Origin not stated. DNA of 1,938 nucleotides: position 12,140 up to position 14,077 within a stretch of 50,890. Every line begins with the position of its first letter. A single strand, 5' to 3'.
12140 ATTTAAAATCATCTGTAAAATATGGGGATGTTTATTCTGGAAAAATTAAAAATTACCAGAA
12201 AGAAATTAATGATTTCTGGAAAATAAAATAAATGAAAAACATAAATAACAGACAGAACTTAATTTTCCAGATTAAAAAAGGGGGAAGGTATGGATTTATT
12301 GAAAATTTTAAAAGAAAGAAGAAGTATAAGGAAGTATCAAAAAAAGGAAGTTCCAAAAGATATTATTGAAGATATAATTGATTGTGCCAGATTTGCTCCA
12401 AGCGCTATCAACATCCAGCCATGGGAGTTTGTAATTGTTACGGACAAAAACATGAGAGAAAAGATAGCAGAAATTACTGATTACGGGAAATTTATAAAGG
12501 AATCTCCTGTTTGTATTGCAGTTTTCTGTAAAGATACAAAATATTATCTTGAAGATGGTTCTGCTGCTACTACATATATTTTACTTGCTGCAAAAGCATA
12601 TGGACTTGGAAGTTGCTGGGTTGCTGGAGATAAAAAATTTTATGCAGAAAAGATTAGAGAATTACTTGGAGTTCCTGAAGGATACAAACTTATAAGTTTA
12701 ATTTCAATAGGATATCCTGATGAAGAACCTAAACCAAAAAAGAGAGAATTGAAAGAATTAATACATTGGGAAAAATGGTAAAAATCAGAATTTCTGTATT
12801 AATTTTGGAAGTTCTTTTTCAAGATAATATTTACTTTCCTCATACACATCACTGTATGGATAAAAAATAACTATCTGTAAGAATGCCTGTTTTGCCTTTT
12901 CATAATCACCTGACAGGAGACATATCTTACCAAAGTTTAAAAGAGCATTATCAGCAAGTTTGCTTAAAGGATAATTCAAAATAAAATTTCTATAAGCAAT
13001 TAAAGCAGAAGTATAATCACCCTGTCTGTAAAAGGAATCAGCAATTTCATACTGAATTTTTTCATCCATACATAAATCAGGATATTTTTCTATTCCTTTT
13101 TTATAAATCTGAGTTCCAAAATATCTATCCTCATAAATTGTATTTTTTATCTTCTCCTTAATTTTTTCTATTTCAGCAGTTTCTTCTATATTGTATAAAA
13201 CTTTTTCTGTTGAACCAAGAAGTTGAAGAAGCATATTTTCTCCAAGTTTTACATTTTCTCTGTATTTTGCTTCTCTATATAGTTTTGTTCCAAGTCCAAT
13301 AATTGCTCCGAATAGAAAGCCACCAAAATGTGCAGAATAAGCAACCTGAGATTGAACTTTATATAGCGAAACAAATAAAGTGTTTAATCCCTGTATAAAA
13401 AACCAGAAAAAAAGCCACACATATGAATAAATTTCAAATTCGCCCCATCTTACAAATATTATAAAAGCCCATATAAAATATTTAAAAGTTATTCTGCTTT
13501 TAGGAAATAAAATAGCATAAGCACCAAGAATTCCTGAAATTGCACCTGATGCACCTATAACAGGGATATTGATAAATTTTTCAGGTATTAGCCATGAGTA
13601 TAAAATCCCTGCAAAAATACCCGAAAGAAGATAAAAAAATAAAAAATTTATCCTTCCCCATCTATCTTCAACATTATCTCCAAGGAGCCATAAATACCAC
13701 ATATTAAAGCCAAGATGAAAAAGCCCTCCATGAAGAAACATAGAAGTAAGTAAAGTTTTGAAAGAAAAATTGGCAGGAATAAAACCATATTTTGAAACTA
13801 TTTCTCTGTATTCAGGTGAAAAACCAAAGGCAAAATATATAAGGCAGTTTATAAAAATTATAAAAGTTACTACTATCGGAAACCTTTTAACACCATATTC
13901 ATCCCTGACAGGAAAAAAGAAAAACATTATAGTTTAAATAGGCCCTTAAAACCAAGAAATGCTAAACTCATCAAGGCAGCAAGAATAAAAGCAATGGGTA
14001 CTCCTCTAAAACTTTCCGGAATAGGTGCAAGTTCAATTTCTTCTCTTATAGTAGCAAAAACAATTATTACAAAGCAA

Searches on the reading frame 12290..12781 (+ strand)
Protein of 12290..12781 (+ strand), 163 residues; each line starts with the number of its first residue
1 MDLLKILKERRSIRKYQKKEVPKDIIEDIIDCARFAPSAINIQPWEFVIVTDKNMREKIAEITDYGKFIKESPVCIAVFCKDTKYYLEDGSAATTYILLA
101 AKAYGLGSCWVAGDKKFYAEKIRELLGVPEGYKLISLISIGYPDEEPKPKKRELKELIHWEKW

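Call 3: search_protein_families(library=pfam, proteins=[window:12290-12781:+], max_evalue=0.01)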
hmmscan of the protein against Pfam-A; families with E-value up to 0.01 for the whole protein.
window:12290-12781:+ (163 aa): 2 families
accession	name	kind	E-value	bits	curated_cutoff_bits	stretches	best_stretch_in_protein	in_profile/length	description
PF00881.29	Nitroreductase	-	1.8e-30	106.8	23.5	2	7-62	1-56/167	Nitroreductase family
PF14512.11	TM1586_NiRdase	-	5.8e-19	69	27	2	63-158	58-149/215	Putative TM nitroreductase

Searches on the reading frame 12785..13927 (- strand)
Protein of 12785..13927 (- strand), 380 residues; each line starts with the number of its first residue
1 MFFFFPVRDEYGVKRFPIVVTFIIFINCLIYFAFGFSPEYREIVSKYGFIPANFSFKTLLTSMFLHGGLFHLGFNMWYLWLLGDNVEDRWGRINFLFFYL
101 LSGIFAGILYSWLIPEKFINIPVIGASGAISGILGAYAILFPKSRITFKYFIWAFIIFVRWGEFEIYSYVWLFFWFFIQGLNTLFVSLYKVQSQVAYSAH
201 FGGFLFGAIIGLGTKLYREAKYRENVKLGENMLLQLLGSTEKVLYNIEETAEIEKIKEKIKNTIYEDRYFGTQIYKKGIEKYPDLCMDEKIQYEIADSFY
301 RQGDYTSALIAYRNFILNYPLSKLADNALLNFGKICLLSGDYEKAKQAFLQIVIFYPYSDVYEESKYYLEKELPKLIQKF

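Call 3: search_protein_families(library=pfam, proteins=[window:12785-13927:-], max_evalue=0.01)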
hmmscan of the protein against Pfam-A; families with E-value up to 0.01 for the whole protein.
window:12785-13927:- (380 aa): 9 families
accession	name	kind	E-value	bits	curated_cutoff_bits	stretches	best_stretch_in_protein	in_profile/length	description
PF01694.28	Rhomboid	-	8.3e-31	107.5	22.6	1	56-212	4-138/143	Rhomboid domain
PF13174.12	TPR_6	-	3.1e-07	31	26.3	1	292-322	3-33/33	Tetratricopeptide repeat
PF07719.23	TPR_2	-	1.6e-06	28.2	27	0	328-357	3-32/34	Tetratricopeptide repeat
PF13432.12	TPR_16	-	2.8e-06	28.1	32.7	1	293-359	1-64/65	Tetratricopeptide repeat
PF13525.12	YfiO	-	4.9e-05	23.6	25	1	280-327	33-80/203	Outer membrane lipoprotein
PF13181.12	TPR_8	-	0.0006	20.2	25.7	0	328-351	3-26/34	Tetratricopeptide repeat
PF13424.12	TPR_12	-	0.00067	20.2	30.1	1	291-351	5-70/77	Tetratricopeptide repeat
PF08551.15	DUF1751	-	0.00078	20.4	22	1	58-110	10-62/99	Eukaryotic integral membrane protein (DUF1751)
PF13428.12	TPR_14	-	0.0021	19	23.5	0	291-329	3-41/44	Tetratricopeptide repeat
